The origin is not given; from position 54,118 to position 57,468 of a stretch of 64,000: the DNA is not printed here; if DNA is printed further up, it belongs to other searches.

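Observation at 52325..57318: Uncharacterised three-gene secreted/surface module directly upstream of the type IV pilus genes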

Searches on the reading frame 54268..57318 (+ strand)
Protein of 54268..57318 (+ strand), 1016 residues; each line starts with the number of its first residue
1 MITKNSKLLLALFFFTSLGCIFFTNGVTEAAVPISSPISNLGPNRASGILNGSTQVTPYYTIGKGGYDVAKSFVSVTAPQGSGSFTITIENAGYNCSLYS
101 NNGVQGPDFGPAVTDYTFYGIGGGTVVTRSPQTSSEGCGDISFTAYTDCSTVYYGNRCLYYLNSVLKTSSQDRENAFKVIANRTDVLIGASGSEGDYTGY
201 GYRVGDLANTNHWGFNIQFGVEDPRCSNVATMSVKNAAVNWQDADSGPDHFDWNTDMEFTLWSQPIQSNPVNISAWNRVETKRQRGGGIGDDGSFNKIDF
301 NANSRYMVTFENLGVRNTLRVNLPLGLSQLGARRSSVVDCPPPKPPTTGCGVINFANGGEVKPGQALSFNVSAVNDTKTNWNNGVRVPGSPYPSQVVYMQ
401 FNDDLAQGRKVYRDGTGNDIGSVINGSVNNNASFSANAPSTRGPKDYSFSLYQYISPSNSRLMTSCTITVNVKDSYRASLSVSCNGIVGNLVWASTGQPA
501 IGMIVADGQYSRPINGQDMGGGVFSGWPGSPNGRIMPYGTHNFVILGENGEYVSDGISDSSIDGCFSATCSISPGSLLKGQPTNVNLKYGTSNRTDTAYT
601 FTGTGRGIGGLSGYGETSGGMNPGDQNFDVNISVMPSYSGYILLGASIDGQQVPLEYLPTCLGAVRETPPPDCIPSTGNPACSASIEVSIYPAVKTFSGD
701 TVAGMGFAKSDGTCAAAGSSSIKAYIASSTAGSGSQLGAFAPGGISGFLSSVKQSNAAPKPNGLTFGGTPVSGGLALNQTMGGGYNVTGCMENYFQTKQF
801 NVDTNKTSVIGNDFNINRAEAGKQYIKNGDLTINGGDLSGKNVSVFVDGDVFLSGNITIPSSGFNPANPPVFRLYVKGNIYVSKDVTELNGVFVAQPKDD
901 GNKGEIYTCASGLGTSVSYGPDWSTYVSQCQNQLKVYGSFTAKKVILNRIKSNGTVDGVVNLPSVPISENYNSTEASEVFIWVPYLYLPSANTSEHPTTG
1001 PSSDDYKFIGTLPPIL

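Call 3: search_protein_families(library=pfam, proteins=[window:54268-57318:+], max_evalue=1)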
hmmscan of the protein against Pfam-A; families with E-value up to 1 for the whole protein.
window:54268-57318:+ (1016 aa): 1 family
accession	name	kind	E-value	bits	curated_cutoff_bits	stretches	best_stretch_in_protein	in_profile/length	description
PF23981.1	DUF7305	-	8.4e-05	23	27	1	819-948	46-171/185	Domain of unknown function (DUF7305)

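Call 4: search_protein_families(library=ncbifam, proteins=[window:54268-57318:+], max_evalue=1)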
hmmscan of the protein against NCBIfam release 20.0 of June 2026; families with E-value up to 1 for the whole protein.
window:54268-57318:+ (1016 aa): 0 families

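Call 6: find_homologous_proteins(query=window:54268-57318:+)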
Query window:54268-57318:+ (1016 aa): 1 proteins with E <= 0.001 among 8000 candidates.
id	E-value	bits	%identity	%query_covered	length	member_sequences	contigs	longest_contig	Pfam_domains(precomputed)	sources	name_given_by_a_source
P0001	0.0e+0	2317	100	100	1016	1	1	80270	-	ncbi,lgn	-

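Call 9: find_encoding_contigs(protein=P0001, flank=10000, max_places=4)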
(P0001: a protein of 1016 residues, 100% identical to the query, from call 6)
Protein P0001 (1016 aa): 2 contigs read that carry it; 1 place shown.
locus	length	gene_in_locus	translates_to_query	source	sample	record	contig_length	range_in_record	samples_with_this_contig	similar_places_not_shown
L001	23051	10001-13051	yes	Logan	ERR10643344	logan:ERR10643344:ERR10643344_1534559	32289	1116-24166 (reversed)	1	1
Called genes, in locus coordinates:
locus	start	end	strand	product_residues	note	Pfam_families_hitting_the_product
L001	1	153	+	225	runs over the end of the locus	-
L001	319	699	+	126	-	PF01250:Ribosomal_S6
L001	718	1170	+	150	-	PF00436:SSB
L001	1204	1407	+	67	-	PF01084:Ribosomal_S18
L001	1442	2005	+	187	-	PF08207:EFP_N, PF01132:EFP, PF09285:Elong-fact-P_C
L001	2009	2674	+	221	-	-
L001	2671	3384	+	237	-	PF01479:S4, PF01728:FtsJ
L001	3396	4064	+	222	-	PF00156:Pribosyltran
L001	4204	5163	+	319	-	PF13354:Beta-lactamase2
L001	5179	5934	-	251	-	PF01061:ABC2_membrane, PF12698:ABC2_membrane_3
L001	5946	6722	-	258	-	PF02463:SMC_N (faint), PF00005:ABC_tran, PF13304:AAA_21 (faint)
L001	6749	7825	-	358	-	PF01926:MMR_HSR1, PF02421:FeoB_N, PF06071:YchF-GTPase_C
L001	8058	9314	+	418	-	-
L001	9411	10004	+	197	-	-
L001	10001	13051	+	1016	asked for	-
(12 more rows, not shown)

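Call 17: predict_structure(protein=window:54268-57318:+)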
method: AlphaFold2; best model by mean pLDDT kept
length: 1016 residues; sequences in the alignment: 1
mean_pLDDT: 30.8   pTM: 0.26
mean pLDDT of the five models: 30.8, 24.9, 21.7, 21.7, 21.4
residues with pLDDT >= 90: 0; 70-90: 0; 50-70: 5; < 50: 1011
segments of 3 or more residues with pLDDT < 50: 1-835, 843-852, 854-872, 874-1016
pLDDT, mean of each block of 10 residues (from residue 1): 36 37 29 26 27 32 36 32 36 31 29 30 27 25 23 28 33 33 25 27 26 28 32 30 32 31 28 26 29 28 27 29 27 25 28 26 27 26 24 23 28 34 28 31 40 32 39 39 38 29 27 27 26 28 30 35 31 28 27 29 26 27 29 28 29 30 29 32 28 29 27 28 28 26 30 29 26 26 28 32 35 33 36 46 47 45 45 46 38 33 35 30 35 29 28 30 28 31 36 41 42 32
secondary structure, 60 per line:
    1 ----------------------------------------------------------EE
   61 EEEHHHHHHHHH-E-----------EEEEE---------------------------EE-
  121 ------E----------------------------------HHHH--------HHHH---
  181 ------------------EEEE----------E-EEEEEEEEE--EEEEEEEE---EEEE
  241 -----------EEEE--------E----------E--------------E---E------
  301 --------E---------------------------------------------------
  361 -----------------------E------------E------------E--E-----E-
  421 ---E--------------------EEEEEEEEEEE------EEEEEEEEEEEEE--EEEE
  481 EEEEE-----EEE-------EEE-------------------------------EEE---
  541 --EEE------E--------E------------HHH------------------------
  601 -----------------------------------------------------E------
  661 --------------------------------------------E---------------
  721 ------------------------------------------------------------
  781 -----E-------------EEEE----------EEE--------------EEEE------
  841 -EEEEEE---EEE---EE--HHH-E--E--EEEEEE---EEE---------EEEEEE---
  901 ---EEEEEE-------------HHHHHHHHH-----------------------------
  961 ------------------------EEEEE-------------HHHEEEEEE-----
elements in order (helices of 4 or more, strands of 3 or more residues): E59-63 H64-72 E86-90 H162-165 H174-177 E199-202 E215-223 E226-233 E237-240 E252-255 E445-455 E462-474 E477-485 E491-493 E501-503 E535-537 E543-545 E800-803 E814-816 E831-834 E842-847 E851-853 E871-876 E880-882 E892-897 E904-909 H923-931 E985-989 E1006-1011

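Call 31: search_protein_representatives(protein=window:54268-57318:+)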
Query: 1016 residues. Proteins with E-value up to 0.001 (for the whole library): 1348; up to 1e-10: 1017; up to 1e-30: 46. The best 150 are listed.
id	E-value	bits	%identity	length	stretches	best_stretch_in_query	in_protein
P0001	0.0e+00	2317.2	100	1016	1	1-1016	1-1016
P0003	1.5e-202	691.7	44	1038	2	354-1016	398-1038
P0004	4.7e-68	246.5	32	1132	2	8-370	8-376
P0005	9.0e-58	212.4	43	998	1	691-1016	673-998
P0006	2.3e-57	211.1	43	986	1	686-1016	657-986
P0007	1.7e-50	188.3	31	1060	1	6-1016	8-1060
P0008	1.2e-38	149.1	39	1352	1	680-1016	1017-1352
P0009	8.9e-38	146.2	38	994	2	689-1016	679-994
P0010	1.3e-37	145.7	33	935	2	678-1016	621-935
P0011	3.5e-37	144.3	32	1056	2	15-476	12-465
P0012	3.9e-37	144.1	39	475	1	678-1016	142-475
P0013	7.0e-37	143.3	37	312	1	695-1016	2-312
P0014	1.4e-36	142.3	39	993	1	689-1016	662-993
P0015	1.4e-36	142.3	38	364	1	677-1016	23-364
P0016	6.1e-36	140.2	37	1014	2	687-1016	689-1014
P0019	3.7e-35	137.6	35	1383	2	685-1016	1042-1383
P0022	3.8e-34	134.2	42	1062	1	668-1016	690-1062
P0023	4.6e-34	133.9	39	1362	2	668-1016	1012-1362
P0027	9.5e-34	132.9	38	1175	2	668-1016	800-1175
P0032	3.8e-33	130.9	34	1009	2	682-1016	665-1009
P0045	5.6e-31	123.7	35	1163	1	688-1016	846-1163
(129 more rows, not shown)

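Call 34: list_cluster_members(proteins=[P0003, P0005, P0006, P0007, P0008, P0009, P0010, P0014, P0016, P0022])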
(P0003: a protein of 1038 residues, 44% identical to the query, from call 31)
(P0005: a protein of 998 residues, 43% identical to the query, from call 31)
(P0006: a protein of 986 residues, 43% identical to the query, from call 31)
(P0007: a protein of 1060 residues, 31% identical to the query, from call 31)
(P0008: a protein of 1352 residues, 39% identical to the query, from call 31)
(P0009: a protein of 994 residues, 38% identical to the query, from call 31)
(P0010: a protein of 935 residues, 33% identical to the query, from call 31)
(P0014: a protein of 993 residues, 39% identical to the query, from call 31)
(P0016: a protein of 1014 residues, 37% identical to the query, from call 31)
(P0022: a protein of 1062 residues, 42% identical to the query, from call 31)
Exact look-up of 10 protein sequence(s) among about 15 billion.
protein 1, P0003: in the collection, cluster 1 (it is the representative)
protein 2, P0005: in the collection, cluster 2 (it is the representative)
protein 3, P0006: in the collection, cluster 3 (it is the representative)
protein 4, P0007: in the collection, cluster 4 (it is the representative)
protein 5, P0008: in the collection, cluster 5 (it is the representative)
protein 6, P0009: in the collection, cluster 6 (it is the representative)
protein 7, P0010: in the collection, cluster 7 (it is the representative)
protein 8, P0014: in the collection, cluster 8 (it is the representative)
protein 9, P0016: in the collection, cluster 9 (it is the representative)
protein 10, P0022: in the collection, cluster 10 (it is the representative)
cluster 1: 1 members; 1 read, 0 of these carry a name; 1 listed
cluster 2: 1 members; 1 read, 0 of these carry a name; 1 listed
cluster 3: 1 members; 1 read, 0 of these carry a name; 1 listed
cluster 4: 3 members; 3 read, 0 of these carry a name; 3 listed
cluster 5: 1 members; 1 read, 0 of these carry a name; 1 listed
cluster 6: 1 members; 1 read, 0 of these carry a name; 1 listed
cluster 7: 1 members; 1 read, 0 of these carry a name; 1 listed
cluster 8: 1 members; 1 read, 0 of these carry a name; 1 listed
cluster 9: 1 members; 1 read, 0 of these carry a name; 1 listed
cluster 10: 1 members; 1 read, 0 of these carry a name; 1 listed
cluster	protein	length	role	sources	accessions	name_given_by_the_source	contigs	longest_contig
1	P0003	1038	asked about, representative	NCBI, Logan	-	-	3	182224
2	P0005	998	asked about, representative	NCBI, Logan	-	-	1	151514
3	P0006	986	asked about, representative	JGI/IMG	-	-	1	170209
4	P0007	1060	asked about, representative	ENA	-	-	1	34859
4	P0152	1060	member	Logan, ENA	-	-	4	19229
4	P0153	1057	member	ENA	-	-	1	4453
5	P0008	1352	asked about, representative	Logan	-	-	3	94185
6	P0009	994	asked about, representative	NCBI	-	-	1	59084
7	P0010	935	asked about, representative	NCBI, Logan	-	-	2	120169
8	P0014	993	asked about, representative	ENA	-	-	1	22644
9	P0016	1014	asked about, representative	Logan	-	-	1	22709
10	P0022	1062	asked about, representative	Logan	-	-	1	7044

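Call 35: search_protein_families(library=pfam, proteins=[P0003, P0004, P0007, P0008, P0019, P0023, P0027, P0045], max_evalue=0.01)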
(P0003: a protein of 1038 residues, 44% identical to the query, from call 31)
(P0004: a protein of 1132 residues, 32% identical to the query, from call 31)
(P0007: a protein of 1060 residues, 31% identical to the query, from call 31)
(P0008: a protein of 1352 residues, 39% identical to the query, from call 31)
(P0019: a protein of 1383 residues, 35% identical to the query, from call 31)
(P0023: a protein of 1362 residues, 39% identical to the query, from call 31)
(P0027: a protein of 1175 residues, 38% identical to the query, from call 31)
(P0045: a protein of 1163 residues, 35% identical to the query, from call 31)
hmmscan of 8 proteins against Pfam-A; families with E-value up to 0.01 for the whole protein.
P0003 (1038 aa): 1 family
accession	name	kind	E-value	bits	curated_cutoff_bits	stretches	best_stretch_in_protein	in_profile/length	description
PF23981.1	DUF7305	-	0.0017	18.7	27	0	852-915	86-146/185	Domain of unknown function (DUF7305)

P0004 (1132 aa): 1 family
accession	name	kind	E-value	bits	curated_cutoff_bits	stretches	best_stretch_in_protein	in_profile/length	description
PF16158.11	N_BRCA1_IG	-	0.00033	21.6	28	1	373-462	20-108/108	Ig-like domain from next to BRCA1 gene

P0007 (1060 aa): 0 families

P0008 (1352 aa): 2 families
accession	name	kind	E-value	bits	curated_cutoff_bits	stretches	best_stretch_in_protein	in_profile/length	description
PF13624.11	SurA_N_3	-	0.00093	19.5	27.2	1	29-122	15-113/162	SurA-like N-terminal domain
PF13623.11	SurA_N_2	-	0.0013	19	28.5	1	28-125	12-118/145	SurA-like N-terminal domain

P0019 (1383 aa): 2 families
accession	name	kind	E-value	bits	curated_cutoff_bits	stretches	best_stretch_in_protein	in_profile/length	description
PF13624.11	SurA_N_3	-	4.9e-05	23.7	27.2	1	34-146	12-120/162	SurA-like N-terminal domain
PF13623.11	SurA_N_2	-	0.00019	21.8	28.5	1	37-161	11-132/145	SurA-like N-terminal domain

P0023 (1362 aa): 2 families
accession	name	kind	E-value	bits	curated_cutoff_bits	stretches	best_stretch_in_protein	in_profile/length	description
PF13624.11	SurA_N_3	-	1.2e-07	32.1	27.2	1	14-173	5-160/162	SurA-like N-terminal domain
PF13623.11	SurA_N_2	-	3.7e-05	24.1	28.5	1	19-135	7-124/145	SurA-like N-terminal domain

P0027 (1175 aa): 0 families

P0045 (1163 aa): 0 families
